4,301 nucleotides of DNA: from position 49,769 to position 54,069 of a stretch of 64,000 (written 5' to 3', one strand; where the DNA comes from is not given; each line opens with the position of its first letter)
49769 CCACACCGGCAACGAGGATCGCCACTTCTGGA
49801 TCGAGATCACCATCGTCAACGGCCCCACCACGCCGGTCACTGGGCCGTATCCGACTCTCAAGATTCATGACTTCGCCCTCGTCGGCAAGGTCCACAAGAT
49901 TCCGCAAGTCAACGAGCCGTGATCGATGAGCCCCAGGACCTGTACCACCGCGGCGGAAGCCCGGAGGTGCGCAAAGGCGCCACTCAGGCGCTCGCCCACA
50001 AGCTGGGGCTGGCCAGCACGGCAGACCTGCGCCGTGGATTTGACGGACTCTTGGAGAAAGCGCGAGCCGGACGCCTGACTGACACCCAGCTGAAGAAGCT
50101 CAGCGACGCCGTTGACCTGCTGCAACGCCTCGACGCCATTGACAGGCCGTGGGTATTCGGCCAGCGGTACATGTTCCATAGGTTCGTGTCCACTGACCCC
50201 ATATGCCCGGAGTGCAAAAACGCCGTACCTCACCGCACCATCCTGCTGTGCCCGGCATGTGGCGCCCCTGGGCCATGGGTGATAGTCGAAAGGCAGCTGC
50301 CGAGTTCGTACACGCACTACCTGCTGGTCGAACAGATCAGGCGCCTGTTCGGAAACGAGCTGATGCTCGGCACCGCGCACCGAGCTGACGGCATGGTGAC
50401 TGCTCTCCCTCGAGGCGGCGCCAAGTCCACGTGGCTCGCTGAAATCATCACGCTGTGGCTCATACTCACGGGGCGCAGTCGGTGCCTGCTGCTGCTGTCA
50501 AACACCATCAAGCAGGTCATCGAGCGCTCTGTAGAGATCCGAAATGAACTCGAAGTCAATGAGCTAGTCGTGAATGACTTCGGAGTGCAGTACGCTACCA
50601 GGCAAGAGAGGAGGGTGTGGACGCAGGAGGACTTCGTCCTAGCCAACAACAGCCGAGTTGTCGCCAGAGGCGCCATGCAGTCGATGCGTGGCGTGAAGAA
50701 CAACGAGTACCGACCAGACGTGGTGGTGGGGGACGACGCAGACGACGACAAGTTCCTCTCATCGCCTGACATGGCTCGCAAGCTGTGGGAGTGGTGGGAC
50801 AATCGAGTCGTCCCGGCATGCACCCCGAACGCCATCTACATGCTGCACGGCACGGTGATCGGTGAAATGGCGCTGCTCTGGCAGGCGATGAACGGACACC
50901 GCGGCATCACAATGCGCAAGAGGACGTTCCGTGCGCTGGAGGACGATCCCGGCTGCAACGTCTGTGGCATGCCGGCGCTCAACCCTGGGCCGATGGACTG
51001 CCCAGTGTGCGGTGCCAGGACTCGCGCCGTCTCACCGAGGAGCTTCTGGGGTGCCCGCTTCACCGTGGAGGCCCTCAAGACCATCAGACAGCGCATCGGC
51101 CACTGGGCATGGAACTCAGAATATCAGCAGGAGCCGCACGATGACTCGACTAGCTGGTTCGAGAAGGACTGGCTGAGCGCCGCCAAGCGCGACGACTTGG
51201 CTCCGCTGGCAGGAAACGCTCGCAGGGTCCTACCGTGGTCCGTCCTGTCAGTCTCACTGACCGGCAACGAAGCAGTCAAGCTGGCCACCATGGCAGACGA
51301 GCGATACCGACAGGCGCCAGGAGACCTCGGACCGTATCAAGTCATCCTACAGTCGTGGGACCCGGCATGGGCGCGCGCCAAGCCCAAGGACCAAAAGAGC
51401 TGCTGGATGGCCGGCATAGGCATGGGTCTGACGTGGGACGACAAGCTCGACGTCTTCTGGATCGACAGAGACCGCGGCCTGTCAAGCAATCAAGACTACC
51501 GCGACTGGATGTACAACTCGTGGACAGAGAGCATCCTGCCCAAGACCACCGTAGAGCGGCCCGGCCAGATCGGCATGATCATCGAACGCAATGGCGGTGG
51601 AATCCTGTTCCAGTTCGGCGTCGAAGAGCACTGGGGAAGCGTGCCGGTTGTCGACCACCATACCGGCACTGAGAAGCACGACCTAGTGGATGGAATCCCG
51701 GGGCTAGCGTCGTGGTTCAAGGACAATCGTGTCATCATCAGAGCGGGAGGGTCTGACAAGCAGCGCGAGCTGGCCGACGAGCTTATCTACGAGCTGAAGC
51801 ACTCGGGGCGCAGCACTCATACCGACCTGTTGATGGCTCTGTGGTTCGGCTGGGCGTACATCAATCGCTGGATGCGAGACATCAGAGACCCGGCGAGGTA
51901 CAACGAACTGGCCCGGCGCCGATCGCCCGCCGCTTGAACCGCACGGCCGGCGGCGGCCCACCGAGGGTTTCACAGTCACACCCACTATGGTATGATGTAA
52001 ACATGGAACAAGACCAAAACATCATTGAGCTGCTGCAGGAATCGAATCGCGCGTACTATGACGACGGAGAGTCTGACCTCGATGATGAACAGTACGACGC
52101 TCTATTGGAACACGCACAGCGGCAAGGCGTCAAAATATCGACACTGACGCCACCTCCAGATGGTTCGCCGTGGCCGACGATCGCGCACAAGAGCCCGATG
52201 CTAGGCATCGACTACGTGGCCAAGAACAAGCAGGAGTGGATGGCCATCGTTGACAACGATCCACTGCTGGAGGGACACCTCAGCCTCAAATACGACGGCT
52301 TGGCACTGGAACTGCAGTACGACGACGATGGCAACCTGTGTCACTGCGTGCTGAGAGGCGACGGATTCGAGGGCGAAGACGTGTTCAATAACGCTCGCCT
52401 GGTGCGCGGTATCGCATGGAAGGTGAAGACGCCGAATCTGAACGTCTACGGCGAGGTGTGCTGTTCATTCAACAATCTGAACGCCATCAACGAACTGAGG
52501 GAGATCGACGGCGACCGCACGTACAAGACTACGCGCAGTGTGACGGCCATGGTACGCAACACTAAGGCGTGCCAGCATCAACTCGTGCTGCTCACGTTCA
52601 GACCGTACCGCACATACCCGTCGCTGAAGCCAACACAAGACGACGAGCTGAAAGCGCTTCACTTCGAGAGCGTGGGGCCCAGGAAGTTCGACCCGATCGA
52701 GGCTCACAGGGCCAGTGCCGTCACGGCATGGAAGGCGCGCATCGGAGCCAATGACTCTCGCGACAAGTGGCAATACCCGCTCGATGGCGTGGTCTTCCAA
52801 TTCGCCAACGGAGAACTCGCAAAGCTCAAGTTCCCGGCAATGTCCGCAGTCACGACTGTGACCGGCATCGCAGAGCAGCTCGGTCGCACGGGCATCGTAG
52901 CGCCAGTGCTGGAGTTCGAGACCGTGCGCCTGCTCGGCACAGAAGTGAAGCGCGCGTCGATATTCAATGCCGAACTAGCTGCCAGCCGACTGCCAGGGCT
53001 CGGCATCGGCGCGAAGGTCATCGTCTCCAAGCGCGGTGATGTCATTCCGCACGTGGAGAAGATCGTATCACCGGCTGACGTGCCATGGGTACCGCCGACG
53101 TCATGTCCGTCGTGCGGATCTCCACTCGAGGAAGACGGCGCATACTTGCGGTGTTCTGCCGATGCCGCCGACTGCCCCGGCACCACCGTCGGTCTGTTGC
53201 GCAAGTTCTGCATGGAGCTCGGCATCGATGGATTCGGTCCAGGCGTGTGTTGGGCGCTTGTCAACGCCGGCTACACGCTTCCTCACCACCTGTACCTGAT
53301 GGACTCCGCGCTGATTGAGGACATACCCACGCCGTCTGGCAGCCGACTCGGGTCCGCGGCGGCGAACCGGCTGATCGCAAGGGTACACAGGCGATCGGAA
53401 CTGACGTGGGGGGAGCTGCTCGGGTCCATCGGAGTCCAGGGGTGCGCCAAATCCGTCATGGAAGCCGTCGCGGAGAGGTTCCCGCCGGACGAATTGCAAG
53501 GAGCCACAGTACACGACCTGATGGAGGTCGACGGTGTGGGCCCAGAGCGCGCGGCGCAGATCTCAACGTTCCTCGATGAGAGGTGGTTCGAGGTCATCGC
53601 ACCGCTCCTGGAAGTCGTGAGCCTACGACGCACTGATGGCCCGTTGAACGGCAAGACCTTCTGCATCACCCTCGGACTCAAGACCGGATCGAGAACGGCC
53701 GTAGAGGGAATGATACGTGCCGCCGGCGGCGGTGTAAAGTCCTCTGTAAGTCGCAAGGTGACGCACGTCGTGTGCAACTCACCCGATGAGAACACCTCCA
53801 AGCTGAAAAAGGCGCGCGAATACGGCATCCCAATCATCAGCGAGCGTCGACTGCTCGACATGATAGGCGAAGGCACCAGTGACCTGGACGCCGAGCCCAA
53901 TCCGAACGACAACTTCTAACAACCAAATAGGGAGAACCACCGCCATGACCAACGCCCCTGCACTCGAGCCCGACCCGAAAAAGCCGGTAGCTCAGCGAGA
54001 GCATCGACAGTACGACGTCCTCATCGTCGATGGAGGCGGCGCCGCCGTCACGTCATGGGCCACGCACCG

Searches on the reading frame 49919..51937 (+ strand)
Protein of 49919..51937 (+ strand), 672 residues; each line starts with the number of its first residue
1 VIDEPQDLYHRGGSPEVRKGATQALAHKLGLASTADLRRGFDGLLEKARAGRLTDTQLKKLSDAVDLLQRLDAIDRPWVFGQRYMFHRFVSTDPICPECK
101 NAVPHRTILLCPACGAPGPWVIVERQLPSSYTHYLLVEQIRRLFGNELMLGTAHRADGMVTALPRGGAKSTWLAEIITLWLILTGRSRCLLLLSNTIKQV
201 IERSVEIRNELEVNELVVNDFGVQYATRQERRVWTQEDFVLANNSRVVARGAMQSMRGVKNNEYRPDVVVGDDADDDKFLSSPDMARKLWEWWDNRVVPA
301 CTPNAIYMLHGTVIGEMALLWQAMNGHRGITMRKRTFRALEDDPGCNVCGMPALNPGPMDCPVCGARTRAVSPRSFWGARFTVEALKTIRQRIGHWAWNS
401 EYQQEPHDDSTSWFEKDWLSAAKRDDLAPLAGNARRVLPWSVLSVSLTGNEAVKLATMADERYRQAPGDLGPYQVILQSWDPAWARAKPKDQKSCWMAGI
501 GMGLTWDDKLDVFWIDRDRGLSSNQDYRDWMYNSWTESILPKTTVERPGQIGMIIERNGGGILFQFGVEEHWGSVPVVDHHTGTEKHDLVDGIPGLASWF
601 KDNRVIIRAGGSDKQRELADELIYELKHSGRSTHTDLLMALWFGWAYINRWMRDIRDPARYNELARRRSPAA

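Call 9: search_protein_families(library=phrogs, proteins=[window:49919-51937:+], max_evalue=0.001)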
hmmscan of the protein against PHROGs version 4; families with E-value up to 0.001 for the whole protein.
window:49919-51937:+ (672 aa): 3 families
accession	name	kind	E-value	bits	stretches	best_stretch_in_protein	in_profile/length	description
phrog_38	-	head and packaging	5.2e-46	158.6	1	162-658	311-713/760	terminase large subunit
phrog_14112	-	unknown function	1.7e-07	32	1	161-288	107-234/247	-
phrog_5573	-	head and packaging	4.1e-05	24.1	1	375-490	26-97/250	terminase large subunit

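Call 10: search_protein_families(library=pfam, proteins=[window:49919-51937:+], max_evalue=0.001)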
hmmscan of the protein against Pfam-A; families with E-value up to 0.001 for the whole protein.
window:49919-51937:+ (672 aa): 0 families

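Call 74: search_dna_similar(query=window:49919-51934:+, collection=phages, mode=protein, max_rows=15)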
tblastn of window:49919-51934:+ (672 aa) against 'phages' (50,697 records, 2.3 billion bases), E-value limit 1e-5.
Records with a match: 218; places in all: 218; records where one place covers at least 80% of the query: 0.
Best place of each record, by identity: <60% 218.
By first word of the organism name: Ralstonia 93; Pseudomonas 70; Bacteriophage 10; Porphyromonas 10; Paenibacillus 7; Bacillus 6; Leptospira 5; Clostridium 3; Rhodobacter 3; Haemophilus 2; and 6 more.
By host as written in the record: Ralstonia solanacearum 65; Pseudomonas aeruginosa 29; - 24; Pseudomonas aeruginosa PA14 17; Paenibacillus larvae 7; Ralstonia solanacearum Race 3, Biovar 1 6; Bacillus alcalophilus CGMCC 1.3604 3; Haemophilus parasuis 34086b 2; and 55 more.
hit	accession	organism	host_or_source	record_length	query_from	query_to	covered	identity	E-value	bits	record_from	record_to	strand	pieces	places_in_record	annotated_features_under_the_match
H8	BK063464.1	Mushuvirus mushu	Oscillospiraceae sp. ER4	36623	42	419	56%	25.4%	8e-11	72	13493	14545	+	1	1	terminase large subunit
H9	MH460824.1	Paenibacillus phage Unity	Paenibacillus larvae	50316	36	414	56%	25.4%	8e-7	59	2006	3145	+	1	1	terminase large subunit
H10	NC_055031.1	Paenibacillus phage Unity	Paenibacillus larvae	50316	36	414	56%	25.4%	8e-7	59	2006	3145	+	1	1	terminase large subunit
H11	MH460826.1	Paenibacillus phage Heath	Paenibacillus larvae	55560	36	414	56%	25.4%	8e-7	59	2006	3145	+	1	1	terminase large subunit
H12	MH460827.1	Paenibacillus phage Halcyone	Paenibacillus larvae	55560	36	414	56%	25.4%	8e-7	59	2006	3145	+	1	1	terminase large subunit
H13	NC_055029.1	Paenibacillus phage Halcyone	Paenibacillus larvae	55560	36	414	56%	25.4%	8e-7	59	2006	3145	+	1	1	terminase large subunit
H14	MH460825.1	Paenibacillus phage Scottie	Paenibacillus larvae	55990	36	414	56%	25.4%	8e-7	59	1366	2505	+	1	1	terminase large subunit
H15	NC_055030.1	Paenibacillus phage Scottie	Paenibacillus larvae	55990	36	414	56%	25.4%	8e-7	59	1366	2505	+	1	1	terminase large subunit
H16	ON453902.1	Clostridium phage Villandry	Enterocloster clostridioformis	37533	67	419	53%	25.3%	2e-9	67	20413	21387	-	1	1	terminase large subunit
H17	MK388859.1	Klebsiella phage ST405-OXA48phi1.1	Klebsiella pneumoniae ST405-OXA48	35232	122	435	47%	25.8%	2e-8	64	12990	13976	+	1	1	putative large terminase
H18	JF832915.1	Haemophilus phage SuMu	Haemophilus parasuis 34086b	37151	125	406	42%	27.7%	8e-13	78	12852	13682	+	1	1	terminase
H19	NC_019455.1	Haemophilus phage SuMu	Haemophilus parasuis 34086b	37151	125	406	42%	27.7%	8e-13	78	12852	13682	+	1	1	terminase large subunit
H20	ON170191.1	Ralstonia phage YO108_2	Ralstonia solanacearum T328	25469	125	406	42%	27.0%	1e-9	68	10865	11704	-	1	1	record has no annotation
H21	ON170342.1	Ralstonia phage YO374_1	Ralstonia solanacearum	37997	125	406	42%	26.7%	7e-10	69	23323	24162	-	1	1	record has no annotation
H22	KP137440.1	Mannheimia phage vB_MhM_3927AP2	Mannheimia haemolytica 3927A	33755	124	406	42%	25.5%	7e-7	59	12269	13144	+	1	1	terminase large subunit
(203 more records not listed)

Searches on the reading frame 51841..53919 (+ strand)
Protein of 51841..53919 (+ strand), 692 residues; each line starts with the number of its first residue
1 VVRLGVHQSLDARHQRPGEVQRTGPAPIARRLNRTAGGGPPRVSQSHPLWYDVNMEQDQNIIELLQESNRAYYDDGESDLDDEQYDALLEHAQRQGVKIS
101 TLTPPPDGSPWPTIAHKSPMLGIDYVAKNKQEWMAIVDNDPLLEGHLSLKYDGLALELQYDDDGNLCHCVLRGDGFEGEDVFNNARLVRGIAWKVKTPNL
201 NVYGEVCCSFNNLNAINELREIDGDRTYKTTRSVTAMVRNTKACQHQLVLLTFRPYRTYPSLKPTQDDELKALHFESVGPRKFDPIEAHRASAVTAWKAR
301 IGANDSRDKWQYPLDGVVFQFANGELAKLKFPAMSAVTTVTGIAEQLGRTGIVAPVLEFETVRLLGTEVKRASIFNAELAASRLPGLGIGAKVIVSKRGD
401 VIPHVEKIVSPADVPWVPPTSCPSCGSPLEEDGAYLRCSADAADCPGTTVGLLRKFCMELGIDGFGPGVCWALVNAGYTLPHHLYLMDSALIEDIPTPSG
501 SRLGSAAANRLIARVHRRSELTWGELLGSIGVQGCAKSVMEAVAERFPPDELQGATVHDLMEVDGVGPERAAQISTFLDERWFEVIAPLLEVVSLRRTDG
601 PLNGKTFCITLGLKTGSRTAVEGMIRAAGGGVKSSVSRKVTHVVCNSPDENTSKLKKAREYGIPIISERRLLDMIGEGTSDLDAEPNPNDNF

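Call 9: search_protein_families(library=phrogs, proteins=[window:51841-53919:+], max_evalue=0.001)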
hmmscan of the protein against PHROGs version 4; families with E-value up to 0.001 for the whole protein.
window:51841-53919:+ (692 aa): 5 families
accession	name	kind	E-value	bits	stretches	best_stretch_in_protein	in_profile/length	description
phrog_3869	-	DNA, RNA and nucleotide metabolism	3.3e-106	357.3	1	54-676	5-654/656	NAD-dependent DNA ligase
phrog_3498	-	DNA, RNA and nucleotide metabolism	1.7e-26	94.6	1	418-674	5-252/256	NAD-dependent DNA ligase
phrog_3359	-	DNA, RNA and nucleotide metabolism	6.5e-25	89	1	59-409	2-323/325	NAD-dependent DNA ligase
phrog_2561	-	DNA, RNA and nucleotide metabolism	1e-09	39.9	1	589-679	76-164/167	DNA ligase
phrog_3989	-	unknown function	0.00025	21.4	1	602-644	207-249/296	-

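Call 10: search_protein_families(library=pfam, proteins=[window:51841-53919:+], max_evalue=0.001)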
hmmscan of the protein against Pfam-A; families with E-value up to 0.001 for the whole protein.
window:51841-53919:+ (692 aa): 7 families
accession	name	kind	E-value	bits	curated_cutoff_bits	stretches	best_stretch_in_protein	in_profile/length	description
PF01653.23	DNA_ligase_aden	-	1.4e-17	64.6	27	1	112-324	5-229/253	NAD-dependent DNA ligase adenylation domain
PF00533.33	BRCT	-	5.1e-16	59.1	21.3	1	599-675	3-78/78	BRCA1 C Terminus (BRCT) domain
PF03120.22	DNA_ligase_OB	-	1.2e-15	57.6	32.9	1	338-410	2-72/79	NAD-dependent DNA ligase OB-fold domain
PF12738.14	PTCB-BRCT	-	3.5e-09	37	22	1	612-667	7-60/63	twin BRCT domain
PF12826.13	HHH_2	-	3.9e-05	24.2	27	1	542-583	18-60/64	Helix-hairpin-helix motif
PF16589.12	BRCT_2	-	0.00038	21.1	27.3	1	602-673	3-72/86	BRCT domain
PF03119.21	DNA_ligase_ZBD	-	0.0005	20.3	25.8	0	422-446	2-26/27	NAD-dependent DNA ligase C4 zinc finger domain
